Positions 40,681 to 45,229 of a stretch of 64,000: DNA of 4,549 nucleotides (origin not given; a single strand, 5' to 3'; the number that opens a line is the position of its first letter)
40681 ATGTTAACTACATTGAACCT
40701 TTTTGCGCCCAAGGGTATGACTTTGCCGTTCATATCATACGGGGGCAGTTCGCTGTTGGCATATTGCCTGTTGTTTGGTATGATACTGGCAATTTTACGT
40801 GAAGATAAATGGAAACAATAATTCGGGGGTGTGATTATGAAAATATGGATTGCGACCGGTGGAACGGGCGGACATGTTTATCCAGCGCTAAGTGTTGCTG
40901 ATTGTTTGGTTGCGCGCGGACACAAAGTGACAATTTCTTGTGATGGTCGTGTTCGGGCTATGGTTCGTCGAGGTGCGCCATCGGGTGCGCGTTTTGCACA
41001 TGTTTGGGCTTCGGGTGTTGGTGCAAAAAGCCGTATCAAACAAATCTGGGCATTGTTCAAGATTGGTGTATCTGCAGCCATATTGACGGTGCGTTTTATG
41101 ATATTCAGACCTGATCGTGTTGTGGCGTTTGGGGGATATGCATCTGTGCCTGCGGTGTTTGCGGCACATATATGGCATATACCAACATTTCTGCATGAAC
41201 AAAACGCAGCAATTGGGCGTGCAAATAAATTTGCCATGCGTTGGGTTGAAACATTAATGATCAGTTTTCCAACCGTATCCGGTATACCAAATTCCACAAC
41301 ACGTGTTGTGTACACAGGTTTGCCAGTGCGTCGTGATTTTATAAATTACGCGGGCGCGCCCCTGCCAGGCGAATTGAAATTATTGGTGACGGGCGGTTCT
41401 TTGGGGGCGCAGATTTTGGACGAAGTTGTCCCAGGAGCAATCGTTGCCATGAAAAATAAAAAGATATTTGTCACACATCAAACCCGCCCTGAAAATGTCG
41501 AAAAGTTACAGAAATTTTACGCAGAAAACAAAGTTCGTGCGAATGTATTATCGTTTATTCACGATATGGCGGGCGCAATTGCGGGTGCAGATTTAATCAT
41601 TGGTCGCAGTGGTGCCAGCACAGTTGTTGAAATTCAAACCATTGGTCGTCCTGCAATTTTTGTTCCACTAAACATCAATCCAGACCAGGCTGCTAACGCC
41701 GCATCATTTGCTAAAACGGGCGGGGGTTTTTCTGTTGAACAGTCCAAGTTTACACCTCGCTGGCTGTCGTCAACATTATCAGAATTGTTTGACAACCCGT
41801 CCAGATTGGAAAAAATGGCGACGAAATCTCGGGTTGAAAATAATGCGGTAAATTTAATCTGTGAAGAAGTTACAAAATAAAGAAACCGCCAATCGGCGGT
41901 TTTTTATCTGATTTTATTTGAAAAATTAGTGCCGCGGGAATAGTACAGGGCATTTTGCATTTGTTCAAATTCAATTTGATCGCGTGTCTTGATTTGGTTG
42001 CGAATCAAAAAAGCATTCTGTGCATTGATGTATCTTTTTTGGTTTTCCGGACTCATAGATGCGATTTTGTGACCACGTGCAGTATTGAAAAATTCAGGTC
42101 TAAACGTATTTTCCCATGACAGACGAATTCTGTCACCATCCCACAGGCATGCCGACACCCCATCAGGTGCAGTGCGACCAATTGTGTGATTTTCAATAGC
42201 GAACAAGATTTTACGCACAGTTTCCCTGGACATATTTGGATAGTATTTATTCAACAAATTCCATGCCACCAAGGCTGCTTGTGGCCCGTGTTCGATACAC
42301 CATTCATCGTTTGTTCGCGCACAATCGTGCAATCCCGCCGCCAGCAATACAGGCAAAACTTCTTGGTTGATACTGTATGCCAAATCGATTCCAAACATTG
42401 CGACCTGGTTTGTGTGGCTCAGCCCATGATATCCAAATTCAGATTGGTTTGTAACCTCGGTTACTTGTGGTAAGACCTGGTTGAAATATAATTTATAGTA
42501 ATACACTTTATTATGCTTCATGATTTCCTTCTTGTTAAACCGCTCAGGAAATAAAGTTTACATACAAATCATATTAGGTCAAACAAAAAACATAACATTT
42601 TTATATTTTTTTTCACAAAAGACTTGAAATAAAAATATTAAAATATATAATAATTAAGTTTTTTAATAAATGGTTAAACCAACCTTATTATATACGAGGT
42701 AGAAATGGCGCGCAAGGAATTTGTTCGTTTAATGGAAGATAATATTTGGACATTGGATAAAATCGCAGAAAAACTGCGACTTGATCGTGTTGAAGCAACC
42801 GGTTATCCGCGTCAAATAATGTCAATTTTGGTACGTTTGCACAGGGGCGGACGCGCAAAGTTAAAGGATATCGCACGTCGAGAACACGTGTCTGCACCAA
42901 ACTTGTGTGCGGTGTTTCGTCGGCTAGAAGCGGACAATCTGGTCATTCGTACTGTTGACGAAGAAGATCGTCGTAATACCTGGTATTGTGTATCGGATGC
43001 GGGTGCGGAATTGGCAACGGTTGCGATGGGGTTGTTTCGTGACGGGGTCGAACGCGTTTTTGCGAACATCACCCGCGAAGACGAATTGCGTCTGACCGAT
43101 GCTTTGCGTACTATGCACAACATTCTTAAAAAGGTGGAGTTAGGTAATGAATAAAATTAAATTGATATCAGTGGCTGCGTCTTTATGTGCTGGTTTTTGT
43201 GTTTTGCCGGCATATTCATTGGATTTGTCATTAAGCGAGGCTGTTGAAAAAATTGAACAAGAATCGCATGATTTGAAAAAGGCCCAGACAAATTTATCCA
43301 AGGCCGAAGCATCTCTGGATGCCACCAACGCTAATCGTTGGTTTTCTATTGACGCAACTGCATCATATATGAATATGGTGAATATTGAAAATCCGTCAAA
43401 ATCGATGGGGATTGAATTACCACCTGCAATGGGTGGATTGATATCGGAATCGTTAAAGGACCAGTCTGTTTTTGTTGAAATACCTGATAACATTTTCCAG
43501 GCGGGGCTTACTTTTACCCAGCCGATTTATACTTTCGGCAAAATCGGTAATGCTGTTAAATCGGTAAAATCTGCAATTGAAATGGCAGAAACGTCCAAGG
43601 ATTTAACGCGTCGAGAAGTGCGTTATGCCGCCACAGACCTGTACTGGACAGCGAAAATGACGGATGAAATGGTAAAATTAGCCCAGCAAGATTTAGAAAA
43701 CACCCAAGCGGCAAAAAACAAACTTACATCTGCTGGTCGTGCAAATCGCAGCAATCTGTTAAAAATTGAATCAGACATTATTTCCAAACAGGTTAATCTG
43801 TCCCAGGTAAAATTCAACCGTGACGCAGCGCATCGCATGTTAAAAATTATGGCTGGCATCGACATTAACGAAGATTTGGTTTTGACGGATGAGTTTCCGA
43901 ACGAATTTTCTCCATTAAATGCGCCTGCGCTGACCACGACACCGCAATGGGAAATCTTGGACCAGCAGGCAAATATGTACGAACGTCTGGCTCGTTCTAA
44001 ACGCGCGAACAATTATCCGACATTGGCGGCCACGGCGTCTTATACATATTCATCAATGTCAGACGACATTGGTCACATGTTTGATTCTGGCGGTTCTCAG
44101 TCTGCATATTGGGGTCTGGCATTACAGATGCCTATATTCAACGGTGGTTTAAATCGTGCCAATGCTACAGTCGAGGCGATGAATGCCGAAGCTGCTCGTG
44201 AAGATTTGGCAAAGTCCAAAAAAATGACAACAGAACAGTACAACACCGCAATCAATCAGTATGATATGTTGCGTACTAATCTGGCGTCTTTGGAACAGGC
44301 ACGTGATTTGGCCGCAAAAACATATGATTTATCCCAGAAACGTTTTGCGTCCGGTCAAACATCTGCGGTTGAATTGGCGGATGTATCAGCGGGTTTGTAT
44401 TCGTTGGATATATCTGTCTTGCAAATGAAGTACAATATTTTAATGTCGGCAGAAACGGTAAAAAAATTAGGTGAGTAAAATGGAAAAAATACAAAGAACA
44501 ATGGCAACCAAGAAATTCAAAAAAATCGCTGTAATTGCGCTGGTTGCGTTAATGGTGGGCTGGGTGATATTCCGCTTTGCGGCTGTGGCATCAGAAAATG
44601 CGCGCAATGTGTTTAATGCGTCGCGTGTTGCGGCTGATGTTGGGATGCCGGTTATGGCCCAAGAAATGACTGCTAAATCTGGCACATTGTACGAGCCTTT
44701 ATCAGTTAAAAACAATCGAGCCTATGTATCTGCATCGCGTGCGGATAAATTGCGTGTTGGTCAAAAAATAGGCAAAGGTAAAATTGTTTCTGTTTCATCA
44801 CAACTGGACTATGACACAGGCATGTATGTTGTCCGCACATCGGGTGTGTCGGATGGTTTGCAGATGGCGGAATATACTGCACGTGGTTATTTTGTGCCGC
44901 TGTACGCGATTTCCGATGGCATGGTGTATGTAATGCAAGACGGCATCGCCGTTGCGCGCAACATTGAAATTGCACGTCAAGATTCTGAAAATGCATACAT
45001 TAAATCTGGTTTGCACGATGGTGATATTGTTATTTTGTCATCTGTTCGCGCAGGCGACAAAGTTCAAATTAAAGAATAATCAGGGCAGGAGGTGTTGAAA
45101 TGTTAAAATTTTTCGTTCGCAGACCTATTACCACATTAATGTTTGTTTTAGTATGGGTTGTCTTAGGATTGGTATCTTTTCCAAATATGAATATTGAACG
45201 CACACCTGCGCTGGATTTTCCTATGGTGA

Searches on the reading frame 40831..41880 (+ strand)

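Call 16: search_protein_families(library=pfam, proteins=[window:40831-41880:+], max_evalue=0.001)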
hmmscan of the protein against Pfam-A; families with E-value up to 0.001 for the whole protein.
window:40831-41880:+ (349 aa): 3 families
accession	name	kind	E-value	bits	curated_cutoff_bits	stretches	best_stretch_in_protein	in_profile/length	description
PF04101.22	Glyco_tran_28_C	-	1.9e-36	126.1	22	1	184-334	2-155/166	Glycosyltransferase family 28 C-terminal domain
PF03033.26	Glyco_transf_28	-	9.4e-25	87.7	26.2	1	5-142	1-137/139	Glycosyltransferase family 28 N-terminal domain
PF13579.12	Glyco_trans_4_4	-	4.1e-07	30.9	29.7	1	18-143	6-124/158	Glycosyl transferase 4-like domain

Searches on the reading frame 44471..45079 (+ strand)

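Call 16: search_protein_families(library=pfam, proteins=[window:44471-45079:+], max_evalue=0.001)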
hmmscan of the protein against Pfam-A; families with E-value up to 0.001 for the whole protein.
window:44471-45079:+ (202 aa): 0 families

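Call 75: search_protein_families(library=ncbifam, proteins=[window:44471-45079:+], max_evalue=0.01)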
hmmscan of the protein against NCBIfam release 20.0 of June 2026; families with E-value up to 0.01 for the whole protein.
window:44471-45079:+ (202 aa): 2 families
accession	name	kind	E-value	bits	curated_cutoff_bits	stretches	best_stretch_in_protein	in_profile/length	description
TIGR01730.1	RND_mfp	subfamily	5.5e-07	28.8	94.9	1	139-194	252-315/322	efflux RND transporter periplasmic adaptor subunit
NF038010.1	ABC_adapt_DarC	equivalog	0.0043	15.8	450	0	151-193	362-406/417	darobactin export ABC transporter periplasmic adaptor subunit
